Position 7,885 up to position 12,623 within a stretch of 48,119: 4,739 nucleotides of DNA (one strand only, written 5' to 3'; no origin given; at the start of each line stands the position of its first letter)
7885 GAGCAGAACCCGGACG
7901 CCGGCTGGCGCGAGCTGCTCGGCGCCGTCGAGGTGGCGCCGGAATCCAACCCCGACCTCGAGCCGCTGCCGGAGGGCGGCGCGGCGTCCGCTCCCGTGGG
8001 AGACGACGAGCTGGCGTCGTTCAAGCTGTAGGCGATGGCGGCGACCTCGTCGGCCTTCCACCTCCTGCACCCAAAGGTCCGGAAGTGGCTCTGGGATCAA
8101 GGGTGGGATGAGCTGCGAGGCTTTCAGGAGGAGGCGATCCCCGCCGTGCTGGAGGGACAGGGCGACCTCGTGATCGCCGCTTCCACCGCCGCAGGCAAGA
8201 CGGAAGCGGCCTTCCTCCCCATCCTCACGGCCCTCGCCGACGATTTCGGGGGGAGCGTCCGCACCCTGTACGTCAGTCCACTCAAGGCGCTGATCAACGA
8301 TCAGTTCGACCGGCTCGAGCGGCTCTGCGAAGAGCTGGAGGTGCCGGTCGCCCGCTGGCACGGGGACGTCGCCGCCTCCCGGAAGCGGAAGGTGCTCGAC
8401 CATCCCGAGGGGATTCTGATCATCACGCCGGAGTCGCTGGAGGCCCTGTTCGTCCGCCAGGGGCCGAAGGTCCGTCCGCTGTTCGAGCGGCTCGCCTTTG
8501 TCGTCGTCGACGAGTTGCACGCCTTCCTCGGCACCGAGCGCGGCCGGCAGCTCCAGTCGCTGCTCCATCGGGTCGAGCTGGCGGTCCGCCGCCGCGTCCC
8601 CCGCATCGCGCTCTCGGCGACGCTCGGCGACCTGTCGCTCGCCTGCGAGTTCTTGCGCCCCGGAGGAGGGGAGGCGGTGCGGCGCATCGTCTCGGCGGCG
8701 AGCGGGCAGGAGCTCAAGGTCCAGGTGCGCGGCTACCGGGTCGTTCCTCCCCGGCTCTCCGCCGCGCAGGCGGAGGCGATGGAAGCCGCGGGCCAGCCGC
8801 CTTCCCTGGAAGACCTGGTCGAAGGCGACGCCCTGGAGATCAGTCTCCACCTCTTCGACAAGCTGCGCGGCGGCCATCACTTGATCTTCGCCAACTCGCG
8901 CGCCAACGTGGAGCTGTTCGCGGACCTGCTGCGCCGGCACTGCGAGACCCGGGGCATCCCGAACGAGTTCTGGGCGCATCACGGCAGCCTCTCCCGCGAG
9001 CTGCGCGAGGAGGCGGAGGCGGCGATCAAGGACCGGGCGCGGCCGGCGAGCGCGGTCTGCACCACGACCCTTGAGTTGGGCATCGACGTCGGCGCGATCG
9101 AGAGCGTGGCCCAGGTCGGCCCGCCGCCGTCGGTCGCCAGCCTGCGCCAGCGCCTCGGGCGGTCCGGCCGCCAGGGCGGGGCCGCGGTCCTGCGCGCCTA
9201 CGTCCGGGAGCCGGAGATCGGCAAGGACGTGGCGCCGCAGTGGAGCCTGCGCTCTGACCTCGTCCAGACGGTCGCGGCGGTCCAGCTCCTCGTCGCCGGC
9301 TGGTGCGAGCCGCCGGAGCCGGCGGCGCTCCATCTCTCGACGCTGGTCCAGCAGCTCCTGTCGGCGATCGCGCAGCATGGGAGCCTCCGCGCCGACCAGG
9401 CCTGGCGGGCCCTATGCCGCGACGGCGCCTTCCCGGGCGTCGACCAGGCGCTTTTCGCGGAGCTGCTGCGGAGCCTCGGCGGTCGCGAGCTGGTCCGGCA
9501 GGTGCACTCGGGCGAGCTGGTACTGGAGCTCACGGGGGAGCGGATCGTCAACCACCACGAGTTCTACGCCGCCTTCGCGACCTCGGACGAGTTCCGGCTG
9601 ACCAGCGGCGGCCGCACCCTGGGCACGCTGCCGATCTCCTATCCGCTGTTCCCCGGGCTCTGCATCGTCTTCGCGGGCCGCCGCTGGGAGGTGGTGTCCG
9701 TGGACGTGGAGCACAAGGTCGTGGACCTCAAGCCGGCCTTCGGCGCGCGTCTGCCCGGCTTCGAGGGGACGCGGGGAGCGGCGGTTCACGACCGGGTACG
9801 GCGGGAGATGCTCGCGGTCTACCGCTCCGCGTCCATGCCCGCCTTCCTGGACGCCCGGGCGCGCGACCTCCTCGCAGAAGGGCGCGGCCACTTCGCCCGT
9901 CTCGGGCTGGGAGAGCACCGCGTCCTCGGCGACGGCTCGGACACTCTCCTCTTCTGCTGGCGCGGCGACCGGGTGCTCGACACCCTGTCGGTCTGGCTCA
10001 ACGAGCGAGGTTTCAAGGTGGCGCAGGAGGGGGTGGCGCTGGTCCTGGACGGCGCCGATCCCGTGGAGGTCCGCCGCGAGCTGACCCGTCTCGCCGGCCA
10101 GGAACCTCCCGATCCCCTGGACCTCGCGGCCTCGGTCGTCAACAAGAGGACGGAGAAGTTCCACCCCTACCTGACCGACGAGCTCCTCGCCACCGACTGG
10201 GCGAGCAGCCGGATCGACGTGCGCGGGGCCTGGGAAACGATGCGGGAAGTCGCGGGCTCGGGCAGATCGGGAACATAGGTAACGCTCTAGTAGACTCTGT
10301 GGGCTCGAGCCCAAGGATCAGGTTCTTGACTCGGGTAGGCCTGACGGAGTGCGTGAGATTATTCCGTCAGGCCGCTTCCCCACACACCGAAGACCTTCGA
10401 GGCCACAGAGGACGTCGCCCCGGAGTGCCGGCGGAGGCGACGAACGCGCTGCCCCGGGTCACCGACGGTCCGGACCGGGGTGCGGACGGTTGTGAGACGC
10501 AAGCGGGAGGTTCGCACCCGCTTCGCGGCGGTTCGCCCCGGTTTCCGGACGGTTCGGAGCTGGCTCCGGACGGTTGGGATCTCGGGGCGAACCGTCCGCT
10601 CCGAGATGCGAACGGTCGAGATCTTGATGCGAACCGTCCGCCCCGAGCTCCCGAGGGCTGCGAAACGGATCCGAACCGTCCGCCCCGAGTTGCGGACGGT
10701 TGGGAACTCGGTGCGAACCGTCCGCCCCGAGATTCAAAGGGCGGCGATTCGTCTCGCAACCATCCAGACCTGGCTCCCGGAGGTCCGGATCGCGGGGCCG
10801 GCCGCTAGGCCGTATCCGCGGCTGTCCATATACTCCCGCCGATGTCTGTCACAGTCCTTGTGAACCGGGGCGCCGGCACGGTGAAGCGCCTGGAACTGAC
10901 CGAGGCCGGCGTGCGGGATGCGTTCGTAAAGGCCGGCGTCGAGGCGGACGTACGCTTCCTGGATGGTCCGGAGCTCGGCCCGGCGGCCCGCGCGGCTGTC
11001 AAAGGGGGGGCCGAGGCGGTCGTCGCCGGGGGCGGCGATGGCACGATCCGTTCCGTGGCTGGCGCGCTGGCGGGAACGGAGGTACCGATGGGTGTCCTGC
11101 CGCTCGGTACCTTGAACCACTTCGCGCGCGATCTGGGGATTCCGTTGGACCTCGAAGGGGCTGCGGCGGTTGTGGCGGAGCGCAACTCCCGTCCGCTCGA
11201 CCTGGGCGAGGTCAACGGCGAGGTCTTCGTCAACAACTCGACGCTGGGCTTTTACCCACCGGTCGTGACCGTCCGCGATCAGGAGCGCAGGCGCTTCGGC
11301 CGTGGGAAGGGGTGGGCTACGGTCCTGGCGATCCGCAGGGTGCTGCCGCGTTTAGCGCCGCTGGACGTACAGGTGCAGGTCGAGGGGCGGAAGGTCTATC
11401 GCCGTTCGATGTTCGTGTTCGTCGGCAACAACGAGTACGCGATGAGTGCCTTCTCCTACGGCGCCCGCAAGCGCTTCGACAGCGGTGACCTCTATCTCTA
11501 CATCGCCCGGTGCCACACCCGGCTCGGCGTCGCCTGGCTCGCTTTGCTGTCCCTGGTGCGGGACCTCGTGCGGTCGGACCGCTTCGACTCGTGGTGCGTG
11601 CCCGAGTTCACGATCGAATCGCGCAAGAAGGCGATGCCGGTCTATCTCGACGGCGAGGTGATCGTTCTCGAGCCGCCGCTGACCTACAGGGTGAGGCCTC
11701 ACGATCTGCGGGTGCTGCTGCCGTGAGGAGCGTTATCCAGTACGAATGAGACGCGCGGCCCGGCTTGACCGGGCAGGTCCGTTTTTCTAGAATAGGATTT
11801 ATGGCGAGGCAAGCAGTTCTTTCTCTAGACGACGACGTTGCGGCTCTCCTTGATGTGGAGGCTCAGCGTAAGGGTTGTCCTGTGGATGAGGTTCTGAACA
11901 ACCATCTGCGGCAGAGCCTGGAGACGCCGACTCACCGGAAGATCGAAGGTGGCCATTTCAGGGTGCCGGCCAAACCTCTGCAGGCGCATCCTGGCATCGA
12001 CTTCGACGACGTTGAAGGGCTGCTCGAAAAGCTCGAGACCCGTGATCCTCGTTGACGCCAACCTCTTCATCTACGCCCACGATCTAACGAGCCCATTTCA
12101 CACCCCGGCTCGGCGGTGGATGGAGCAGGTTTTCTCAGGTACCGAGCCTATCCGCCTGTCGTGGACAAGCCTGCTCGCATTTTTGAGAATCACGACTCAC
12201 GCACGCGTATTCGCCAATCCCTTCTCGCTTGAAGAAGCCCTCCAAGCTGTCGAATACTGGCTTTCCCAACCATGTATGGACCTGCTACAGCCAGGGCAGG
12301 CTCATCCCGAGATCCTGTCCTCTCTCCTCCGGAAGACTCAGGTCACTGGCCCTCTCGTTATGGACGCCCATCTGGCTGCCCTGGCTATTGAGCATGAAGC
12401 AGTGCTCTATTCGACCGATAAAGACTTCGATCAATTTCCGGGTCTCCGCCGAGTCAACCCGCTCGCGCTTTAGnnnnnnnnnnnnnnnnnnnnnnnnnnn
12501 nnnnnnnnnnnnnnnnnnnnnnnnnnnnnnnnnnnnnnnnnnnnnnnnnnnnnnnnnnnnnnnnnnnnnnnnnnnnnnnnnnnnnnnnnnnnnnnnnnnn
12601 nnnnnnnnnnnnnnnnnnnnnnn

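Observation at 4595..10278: TerB-N/TerB/TerB-C protein + DUF2791-like P-loop ATPase + Lhr-like helicase: Shango-type (SngABC) defence module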

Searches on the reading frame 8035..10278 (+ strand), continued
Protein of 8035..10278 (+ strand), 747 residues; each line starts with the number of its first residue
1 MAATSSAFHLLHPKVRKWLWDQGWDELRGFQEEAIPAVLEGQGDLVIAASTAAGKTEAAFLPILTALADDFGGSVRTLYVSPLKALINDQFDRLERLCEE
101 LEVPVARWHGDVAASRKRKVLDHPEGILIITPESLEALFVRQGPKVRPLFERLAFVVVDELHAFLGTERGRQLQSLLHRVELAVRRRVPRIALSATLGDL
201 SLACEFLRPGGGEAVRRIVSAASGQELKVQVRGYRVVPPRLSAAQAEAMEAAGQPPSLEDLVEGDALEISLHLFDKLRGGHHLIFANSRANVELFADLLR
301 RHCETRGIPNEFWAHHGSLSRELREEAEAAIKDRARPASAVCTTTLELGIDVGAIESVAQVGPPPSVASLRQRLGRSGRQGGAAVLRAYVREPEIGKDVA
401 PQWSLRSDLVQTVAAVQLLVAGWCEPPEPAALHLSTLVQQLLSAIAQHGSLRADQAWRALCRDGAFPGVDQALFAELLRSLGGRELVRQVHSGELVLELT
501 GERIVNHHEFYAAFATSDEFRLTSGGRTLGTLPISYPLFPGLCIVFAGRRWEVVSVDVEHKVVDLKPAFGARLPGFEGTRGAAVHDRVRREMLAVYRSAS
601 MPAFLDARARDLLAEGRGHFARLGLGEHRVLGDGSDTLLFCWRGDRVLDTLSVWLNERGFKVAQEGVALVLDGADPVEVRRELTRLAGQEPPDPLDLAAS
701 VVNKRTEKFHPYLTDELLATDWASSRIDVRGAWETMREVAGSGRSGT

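Call 83: predict_structure(alignment_id=A2)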
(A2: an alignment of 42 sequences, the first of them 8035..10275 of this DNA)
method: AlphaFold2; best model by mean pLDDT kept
length: 747 residues; sequences in the alignment: 42
mean_pLDDT: 88.4   pTM: 0.87
mean pLDDT of the five models: 88.4, 86.0, 85.8, 85.7, 83.3
residues with pLDDT >= 90: 452; 70-90: 241; 50-70: 47; < 50: 7
segments of 3 or more residues with pLDDT < 50: 744-747
pLDDT, mean of each block of 10 residues (from residue 1): 73 91 84 94 86 81 93 94 82 87 91 90 95 93 93 94 86 95 95 77 88 90 77 93 88 88 93 95 89 94 94 84 84 87 69 80 87 80 89 87 93 94 75 93 96 95 93 97 96 94 89 70 90 85 83 91 87 58 87 96 97 97 93 92 93 93 89 92 94 93 89 94 91 92 47
secondary structure, 60 per line:
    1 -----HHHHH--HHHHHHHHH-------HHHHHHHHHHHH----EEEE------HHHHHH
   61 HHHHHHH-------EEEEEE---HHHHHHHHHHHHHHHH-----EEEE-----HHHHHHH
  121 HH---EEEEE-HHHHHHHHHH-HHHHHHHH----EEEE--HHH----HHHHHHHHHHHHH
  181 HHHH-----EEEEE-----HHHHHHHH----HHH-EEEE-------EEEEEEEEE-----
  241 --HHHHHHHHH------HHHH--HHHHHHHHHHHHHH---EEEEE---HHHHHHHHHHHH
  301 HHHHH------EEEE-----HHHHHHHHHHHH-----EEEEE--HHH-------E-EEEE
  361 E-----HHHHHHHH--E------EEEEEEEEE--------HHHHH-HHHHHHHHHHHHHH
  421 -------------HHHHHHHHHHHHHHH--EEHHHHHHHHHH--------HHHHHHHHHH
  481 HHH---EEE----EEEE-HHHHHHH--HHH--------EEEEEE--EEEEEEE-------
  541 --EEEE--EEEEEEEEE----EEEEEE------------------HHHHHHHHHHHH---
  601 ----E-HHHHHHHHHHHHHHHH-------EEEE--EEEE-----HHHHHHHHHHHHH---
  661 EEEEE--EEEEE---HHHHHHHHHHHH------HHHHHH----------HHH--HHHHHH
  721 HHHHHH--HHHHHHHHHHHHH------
elements in order (helices of 4 or more, strands of 3 or more residues): H6-10 H13-21 H29-40 E45-48 H55-67 E75-80 H84-99 E105-108 H114-122 E126-130 H132-141 H143-150 E155-158 H168-184 E190-194 H200-207 E216-219 E227-235 H243-251 H258-261 H264-277 E281-285 H289-305 E312-315 H321-332 E338-342 E357-361 H367-374 E384-392 H401-405 H407-420 H434-448 H453-462 H471-483 E487-489 E494-497 H499-505 E519-524 E527-533 E543-546 E549-557 E562-567 H586-597 H607-622 E630-633 E636-639 H645-657 E661-665 E668-672 H676-687 H694-699 H715-726 H729-741

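Call 86: fold_search(model_id=the predicted structure, library=pdb)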
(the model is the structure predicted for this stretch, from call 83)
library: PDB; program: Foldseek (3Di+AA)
matches with E <= 10: 1776; with E <= 0.001: 881
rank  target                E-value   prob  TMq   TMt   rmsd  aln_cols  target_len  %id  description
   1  5v9x_A                4.4e-28  1.00  0.70  0.68   6.7       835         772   23  Structure of Mycobacterium smegmatis helicase Lhr bound to ssDNA and AMP-PNP (released 2017-12-06)
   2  6znq_B                5.2e-23  1.00  0.51  0.53  13.4       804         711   17  Crystal Structure of DUF1998 helicase MrfA bound to DNA and AMPPNP (released 2020-11-25)
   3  6znp_A                2.2e-22  1.00  0.52  0.52  13.0       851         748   15  Crystal Structure of DUF1998 helicase MrfA bound to DNA (released 2020-11-25)
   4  6znp_B                5.3e-22  1.00  0.51  0.54  12.6       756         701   18  Crystal Structure of DUF1998 helicase MrfA bound to DNA (released 2020-11-25)
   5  6zns                  2.6e-18  1.00  0.45  0.52   8.0       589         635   19  Crystal Structure of DUF1998 helicase MrfA (released 2020-11-25)
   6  2va8_B                1.6e-17  1.00  0.47  0.51   6.7       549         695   19  DNA Repair Helicase Hel308 (released 2008-01-15)
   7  2va8_A                5.7e-17  1.00  0.46  0.49   7.1       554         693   19  DNA Repair Helicase Hel308 (released 2008-01-15)
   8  5dca_A                3.8e-16  1.00  0.42  0.18  12.1       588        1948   19  Crystal structure of yeast full length Brr2 in complex with Prp8 Jab1 domain (released 2015-12-16)
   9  4q47_A                6.1e-16  1.00  0.30  0.40  16.8       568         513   19  Structure of the DrRecQ Catalytic Core in complex with ADP (released 2015-05-20)
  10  4q48_B                6.5e-16  1.00  0.38  0.55  17.3       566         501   20  Structure of the RecQ Catalytic Core from Deinococcus radiodurans (released 2015-05-20)
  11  9b15_A                8.4e-16  1.00  0.48  0.52   7.5       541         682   20  Superfamily 2 helicase Hel308 containing the beta-hairpin from DNA pol theta helicase-like domain (released 2025-03-19)
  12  9bpa_A                1.2e-15  1.00  0.47  0.47   8.2       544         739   19  Human DNA polymerase theta helicase domain in complex with inhibitor AB25583, tetramer form (released 2024-08-28)
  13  4o3m_A                1.2e-15  1.00  0.38  0.46  20.1       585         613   18  Ternary complex of Bloom's syndrome helicase (released 2014-03-12)
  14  5m52_A                1.3e-15  1.00  0.42  0.18  12.5       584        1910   20  Crystal structure of yeast Brr2 full-lenght in complex with Prp8 Jab1 domain (released 2016-12-07)
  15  4tmu_A                1.4e-15  1.00  0.39  0.55  21.2       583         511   19  Crystal structure of RecQ catalytic core from C. sakazakii bound to DNA (released 2015-03-11)
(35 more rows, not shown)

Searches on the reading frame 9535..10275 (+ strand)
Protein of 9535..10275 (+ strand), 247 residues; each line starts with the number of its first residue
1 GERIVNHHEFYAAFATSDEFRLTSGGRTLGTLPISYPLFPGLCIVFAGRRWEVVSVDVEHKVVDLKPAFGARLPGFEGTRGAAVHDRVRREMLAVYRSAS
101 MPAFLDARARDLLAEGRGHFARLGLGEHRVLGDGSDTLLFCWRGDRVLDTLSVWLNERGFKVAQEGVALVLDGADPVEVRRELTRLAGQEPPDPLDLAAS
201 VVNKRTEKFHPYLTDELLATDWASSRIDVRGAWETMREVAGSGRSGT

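Call 109: search_protein_families(library=pfam, proteins=[window:9535-10275:+], max_evalue=5)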
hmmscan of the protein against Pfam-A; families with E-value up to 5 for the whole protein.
window:9535-10275:+ (247 aa): 1 family
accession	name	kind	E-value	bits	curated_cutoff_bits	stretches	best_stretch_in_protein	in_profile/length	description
PF02196.21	RBD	-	0.17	12.2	25.7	1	131-190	6-65/69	Raf-like Ras-binding domain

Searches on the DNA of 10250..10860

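Call 89: search_rna_families(source=window, start=10250, end=10860, threshold=evalue, max_evalue=1)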
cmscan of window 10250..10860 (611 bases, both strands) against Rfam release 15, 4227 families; matches with E-value up to 1: 1.
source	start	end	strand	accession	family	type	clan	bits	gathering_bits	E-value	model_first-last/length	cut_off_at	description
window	10519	10611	+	RF03332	mir-2237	Gene; miRNA;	-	19.5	70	0.38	1-91/91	no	mir-2237 microRNA precursor family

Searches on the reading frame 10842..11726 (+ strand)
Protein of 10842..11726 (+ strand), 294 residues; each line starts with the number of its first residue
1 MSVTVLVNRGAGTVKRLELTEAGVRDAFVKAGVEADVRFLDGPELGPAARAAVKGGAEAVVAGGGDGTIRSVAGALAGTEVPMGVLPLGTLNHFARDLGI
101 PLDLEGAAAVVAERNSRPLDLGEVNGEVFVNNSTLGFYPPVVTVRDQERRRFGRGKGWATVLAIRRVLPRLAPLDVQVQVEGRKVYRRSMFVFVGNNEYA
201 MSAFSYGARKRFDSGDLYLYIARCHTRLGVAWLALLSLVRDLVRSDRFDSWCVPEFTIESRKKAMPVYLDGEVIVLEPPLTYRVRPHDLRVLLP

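Call 29: search_protein_families(library=pfam, proteins=[window:10842-11726:+], max_evalue=0.01)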
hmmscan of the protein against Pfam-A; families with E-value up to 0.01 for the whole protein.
window:10842-11726:+ (294 aa): 3 families
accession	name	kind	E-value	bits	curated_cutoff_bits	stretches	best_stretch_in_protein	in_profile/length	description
PF00781.29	DAGK_cat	-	5.2e-25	87.9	23.6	1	3-124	2-125/125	Diacylglycerol kinase catalytic domain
PF19279.4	YegS_C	-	1.5e-06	28.5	27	1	163-292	30-157/158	YegS C-terminal NAD kinase beta sandwich-like domain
PF01513.26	NAD_kinase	-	2.2e-05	25.2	25.5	1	48-95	64-111/130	ATP-NAD kinase N-terminal domain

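Call 52: find_related_loci(query=window:10842-11723:+, collection=genome_contigs, flank=10000)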
Query window:10842-11723:+ (294 aa) in genome_contigs; peptide patterns used: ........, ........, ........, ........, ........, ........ (x = any residue, [..] = any of these).
299 stretches matched a pattern; 49 encode a relative of the query (tblastn E <= 1e-3); 49 distinct loci.
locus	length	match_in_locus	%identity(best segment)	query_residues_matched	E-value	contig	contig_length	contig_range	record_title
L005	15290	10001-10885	64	1-294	3e-111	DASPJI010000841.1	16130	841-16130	MAG TPA_asm: Thermoanaerobaculia bacterium isolate SMAG_U12005 k141_276294, whole genome shotgun sequence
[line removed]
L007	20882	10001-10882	60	1-294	5e-107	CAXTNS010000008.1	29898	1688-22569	MAG TPA_asm: uncultured Thermoanaerobaculia bacterium isolate public_SRR14722161_metawrap_bin.3 genome assembly, contig:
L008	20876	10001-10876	58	3-294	4e-107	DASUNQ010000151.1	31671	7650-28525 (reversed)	MAG TPA_asm: Thermoanaerobaculia bacterium isolate SMAG_U1604 k141_1103832, whole genome shotgun sequence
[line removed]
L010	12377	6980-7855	56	3-294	2e-100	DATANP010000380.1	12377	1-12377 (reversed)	MAG TPA_asm: Thermoanaerobaculia bacterium isolate SMAG_U7022 k141_526277, whole genome shotgun sequence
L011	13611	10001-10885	60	1-294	3e-98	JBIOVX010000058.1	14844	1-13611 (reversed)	MAG: Thermoanaerobaculia bacterium isolate MAG097 k127_1966385, whole genome shotgun sequence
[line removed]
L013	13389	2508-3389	63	1-294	2e-97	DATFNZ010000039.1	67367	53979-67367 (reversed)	MAG TPA_asm: Thermoanaerobaculia bacterium isolate SMAG_U9264 k141_527881, whole genome shotgun sequence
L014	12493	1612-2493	59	1-294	2e-90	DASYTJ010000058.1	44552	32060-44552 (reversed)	MAG TPA_asm: Thermoanaerobaculia bacterium isolate SMAG_U4564 k141_362316, whole genome shotgun sequence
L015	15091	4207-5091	59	1-294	1e-84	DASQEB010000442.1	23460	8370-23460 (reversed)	MAG TPA_asm: Thermoanaerobaculia bacterium isolate SMAG_U11742 k141_1093408, whole genome shotgun sequence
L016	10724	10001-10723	63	1-241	2e-84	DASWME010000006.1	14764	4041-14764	MAG TPA_asm: Thermoanaerobaculia bacterium isolate SMAG_U3379 k141_368051, whole genome shotgun sequence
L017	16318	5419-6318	48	1-294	3e-76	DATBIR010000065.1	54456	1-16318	MAG TPA_asm: Beijerinckiaceae bacterium isolate SMAG_U3899 k141_3271913, whole genome shotgun sequence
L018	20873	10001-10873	37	1-294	1e-50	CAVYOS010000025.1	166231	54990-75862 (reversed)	MAG: uncultured Alphaproteobacteria bacterium isolate MFD09206.bin.2.101 genome assembly, contig: contig_5761, whole gen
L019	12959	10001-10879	35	1-294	2e-50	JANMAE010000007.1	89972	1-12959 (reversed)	MAG: Hyphomicrobiales bacterium isolate OTE_12_metabat_129 OTE_12_k141_568410, whole genome shotgun sequence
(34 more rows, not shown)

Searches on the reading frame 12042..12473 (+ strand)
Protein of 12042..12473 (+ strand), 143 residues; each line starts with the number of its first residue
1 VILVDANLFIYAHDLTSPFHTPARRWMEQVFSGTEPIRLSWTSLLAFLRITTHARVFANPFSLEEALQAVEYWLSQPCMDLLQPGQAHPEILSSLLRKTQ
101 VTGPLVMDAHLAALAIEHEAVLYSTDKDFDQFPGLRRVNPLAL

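Call 29: search_protein_families(library=pfam, proteins=[window:12042-12473:+], max_evalue=0.01)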
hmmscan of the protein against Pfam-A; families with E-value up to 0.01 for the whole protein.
window:12042-12473:+ (143 aa): 1 family
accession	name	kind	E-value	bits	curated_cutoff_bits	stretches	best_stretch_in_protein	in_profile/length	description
PF01850.27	PIN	-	3.6e-10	40.9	23.6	1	2-133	1-118/120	PIN domain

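Call 103: search_protein_families(library=ncbifam, proteins=[window:12042-12470:+], max_evalue=0.01)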
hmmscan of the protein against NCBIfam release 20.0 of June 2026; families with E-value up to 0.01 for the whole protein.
window:12042-12470:+ (143 aa): 2 families
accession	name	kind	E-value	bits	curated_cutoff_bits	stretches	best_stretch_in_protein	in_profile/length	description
TIGR00028.1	Mtu_PIN_fam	subfamily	2.6e-35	121.7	73.6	1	1-142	2-142/143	TA system VapC family ribonuclease toxin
NF047959.1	TA_toxin_VapC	equivalog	5.6e-05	23.2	80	1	92-132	79-119/125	type II toxin-antitoxin system VapC family toxin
